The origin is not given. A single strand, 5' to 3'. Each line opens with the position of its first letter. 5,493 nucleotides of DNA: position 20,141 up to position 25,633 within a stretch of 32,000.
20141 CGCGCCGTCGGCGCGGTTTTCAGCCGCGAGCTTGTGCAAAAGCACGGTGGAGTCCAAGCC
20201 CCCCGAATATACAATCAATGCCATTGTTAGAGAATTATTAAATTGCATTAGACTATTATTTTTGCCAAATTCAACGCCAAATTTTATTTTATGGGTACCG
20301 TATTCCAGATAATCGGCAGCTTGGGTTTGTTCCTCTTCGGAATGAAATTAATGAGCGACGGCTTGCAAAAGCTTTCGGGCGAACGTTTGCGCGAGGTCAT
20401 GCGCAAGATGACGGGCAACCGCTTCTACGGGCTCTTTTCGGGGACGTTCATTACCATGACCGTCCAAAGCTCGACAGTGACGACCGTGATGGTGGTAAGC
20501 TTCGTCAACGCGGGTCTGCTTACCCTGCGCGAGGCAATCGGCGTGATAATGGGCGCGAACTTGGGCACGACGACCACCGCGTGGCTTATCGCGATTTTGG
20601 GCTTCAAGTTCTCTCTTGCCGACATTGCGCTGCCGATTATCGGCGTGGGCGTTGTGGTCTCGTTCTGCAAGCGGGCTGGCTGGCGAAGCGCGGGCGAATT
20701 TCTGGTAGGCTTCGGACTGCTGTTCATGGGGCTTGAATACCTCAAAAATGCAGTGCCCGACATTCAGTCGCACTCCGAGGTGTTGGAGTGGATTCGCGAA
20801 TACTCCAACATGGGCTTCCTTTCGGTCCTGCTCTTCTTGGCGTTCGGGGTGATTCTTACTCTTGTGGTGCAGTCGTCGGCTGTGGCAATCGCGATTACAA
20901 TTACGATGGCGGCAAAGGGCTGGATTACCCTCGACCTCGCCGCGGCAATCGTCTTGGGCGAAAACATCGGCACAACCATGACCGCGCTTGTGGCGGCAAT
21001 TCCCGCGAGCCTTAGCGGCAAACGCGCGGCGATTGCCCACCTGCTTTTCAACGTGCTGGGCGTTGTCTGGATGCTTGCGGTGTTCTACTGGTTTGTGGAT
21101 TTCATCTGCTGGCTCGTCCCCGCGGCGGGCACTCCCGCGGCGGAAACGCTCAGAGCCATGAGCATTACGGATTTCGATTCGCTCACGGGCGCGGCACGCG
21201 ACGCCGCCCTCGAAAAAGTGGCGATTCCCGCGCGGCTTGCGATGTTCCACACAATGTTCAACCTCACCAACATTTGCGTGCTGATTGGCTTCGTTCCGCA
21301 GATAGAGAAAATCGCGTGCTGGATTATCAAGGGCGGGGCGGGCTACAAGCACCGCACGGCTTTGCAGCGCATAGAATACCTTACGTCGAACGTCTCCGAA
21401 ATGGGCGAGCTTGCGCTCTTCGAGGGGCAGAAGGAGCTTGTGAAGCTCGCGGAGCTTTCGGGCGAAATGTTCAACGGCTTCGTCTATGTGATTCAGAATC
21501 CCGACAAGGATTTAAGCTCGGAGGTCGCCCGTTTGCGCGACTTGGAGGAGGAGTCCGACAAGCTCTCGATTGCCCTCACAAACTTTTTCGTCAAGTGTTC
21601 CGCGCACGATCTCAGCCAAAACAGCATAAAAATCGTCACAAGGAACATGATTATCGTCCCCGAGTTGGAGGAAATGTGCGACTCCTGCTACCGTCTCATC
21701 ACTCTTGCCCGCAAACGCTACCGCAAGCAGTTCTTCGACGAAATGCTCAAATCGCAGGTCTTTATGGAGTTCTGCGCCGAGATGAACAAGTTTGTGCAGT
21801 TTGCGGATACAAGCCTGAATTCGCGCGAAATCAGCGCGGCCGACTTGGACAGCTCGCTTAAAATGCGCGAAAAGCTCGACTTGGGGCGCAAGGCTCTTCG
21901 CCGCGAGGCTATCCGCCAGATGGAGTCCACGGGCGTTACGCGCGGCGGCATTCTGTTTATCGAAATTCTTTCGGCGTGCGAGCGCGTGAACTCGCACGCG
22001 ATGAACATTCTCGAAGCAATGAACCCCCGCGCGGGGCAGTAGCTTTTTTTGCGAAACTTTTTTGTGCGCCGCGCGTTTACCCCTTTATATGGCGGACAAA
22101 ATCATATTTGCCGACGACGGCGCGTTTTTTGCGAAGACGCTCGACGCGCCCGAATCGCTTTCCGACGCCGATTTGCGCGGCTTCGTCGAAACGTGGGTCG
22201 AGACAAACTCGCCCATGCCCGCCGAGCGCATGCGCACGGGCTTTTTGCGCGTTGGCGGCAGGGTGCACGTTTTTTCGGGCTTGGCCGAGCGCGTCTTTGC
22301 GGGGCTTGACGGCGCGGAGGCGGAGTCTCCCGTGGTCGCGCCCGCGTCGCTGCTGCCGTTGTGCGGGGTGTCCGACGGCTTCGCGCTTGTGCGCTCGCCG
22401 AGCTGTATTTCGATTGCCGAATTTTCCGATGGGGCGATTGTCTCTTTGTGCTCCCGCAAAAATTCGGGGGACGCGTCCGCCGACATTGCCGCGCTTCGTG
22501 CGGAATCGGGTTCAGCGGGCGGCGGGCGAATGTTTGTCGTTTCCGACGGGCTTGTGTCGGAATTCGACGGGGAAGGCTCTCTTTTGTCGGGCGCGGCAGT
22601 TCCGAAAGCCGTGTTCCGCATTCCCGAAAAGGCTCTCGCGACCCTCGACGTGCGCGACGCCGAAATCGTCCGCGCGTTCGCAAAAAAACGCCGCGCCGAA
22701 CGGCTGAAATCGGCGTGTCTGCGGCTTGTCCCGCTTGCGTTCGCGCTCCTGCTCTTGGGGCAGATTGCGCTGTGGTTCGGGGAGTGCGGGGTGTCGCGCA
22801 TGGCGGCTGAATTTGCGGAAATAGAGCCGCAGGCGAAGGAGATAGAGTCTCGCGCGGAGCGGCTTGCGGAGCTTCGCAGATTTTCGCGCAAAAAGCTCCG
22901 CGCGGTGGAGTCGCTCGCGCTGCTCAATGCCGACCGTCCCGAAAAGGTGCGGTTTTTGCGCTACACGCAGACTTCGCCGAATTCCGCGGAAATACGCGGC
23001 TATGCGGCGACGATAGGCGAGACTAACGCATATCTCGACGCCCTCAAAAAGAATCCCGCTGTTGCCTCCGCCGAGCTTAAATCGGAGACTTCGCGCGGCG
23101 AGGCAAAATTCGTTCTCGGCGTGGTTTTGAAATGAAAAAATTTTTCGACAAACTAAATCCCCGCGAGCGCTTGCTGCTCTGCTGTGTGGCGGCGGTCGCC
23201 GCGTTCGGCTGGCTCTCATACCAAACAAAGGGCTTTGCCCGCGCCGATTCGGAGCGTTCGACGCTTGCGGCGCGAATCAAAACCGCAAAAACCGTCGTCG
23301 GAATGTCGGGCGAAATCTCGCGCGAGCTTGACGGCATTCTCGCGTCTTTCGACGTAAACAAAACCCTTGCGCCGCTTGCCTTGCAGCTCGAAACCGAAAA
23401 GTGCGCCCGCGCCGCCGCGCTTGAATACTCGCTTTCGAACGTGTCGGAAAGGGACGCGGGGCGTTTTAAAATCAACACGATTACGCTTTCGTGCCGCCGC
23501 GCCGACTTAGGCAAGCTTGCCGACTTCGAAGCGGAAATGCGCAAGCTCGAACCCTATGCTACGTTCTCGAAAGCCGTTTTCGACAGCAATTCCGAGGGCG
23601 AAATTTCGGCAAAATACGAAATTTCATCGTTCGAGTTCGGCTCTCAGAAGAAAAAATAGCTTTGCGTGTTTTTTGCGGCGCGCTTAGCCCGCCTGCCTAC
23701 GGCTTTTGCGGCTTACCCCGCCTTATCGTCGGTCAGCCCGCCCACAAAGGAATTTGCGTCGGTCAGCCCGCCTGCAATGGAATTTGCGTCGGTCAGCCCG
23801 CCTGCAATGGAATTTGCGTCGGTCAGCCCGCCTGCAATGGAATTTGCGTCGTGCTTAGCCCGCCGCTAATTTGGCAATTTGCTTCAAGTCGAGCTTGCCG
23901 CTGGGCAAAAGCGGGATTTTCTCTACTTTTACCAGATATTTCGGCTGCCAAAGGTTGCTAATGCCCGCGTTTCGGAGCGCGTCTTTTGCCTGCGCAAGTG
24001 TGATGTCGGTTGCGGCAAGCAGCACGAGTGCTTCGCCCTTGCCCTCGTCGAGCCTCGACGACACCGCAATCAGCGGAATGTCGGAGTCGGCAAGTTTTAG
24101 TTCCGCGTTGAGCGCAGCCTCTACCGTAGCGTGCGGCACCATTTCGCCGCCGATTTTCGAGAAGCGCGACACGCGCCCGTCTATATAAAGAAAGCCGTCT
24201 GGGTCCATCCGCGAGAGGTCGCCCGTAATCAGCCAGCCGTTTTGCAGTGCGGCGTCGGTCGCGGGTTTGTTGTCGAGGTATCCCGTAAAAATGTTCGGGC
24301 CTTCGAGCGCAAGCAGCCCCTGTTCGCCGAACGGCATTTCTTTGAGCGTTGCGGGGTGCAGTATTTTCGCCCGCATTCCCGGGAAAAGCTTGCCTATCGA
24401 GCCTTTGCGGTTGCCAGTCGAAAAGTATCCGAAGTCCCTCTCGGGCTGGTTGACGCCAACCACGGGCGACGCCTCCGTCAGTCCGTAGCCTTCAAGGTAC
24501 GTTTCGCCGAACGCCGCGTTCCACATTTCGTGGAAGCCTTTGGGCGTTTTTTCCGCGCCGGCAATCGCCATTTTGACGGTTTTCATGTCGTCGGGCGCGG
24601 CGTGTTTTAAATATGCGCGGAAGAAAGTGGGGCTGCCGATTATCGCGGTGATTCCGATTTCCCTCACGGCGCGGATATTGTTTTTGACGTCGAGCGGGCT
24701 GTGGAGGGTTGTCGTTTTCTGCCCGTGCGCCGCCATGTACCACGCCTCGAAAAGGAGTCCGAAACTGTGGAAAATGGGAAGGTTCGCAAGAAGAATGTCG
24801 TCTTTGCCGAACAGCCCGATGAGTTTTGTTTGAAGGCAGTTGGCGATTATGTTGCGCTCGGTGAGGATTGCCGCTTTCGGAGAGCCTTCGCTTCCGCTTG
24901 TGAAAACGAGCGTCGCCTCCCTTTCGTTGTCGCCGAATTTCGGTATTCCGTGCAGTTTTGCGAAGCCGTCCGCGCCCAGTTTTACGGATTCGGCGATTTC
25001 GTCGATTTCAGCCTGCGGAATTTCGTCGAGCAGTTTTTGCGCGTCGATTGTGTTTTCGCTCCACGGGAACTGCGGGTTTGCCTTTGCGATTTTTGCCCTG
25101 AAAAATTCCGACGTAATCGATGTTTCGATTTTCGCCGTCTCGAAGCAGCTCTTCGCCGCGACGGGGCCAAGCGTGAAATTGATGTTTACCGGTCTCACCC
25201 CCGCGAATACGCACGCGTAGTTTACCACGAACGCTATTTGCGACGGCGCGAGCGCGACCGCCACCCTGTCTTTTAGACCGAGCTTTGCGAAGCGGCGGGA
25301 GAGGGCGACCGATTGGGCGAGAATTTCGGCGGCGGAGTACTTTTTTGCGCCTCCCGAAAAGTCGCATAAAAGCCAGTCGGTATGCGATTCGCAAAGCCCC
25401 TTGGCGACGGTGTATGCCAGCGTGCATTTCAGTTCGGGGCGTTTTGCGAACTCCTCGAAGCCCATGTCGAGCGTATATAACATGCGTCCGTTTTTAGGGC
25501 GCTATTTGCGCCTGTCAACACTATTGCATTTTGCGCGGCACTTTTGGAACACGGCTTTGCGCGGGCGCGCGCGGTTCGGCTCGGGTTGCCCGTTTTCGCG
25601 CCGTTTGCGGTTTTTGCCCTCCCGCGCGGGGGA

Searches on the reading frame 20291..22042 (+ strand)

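Call 14: search_protein_families(library=pfam, proteins=[window:20291-22042:+], max_evalue=0.001)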
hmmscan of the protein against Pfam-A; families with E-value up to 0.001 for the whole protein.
window:20291-22042:+ (583 aa): 2 families
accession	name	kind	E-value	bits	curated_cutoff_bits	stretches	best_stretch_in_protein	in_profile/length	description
PF02690.20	Na_Pi_cotrans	-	8.6e-61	204.4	29.1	2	13-152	1-136/137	Na+/Pi-cotransporter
PF01895.24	PhoU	-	1.4e-07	32.2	23.5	0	384-469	2-85/89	PhoU domain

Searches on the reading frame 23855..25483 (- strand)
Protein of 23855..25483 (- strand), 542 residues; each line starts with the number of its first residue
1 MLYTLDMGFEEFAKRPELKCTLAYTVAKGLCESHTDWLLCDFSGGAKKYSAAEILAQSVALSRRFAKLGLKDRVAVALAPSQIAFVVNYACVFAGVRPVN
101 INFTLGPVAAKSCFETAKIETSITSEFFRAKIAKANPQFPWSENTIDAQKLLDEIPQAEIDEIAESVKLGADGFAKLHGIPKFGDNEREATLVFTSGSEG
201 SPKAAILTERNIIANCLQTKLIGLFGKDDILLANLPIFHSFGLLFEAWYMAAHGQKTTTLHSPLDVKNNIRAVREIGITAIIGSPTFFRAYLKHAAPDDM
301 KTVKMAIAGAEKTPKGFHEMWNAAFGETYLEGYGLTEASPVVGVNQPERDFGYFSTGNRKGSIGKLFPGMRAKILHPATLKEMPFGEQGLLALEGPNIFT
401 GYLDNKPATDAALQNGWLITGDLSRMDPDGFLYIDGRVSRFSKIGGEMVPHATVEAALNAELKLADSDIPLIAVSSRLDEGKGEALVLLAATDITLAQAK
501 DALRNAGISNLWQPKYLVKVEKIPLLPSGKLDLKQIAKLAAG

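Call 14: search_protein_families(library=pfam, proteins=[window:23855-25483:-], max_evalue=0.001)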
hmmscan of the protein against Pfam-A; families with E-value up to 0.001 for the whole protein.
window:23855-25483:- (542 aa): 1 family
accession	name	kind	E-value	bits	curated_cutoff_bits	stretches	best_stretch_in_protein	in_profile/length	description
PF00501.34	AMP-binding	-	1.4e-55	189.1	29.9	1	44-403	17-384/384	AMP-binding enzyme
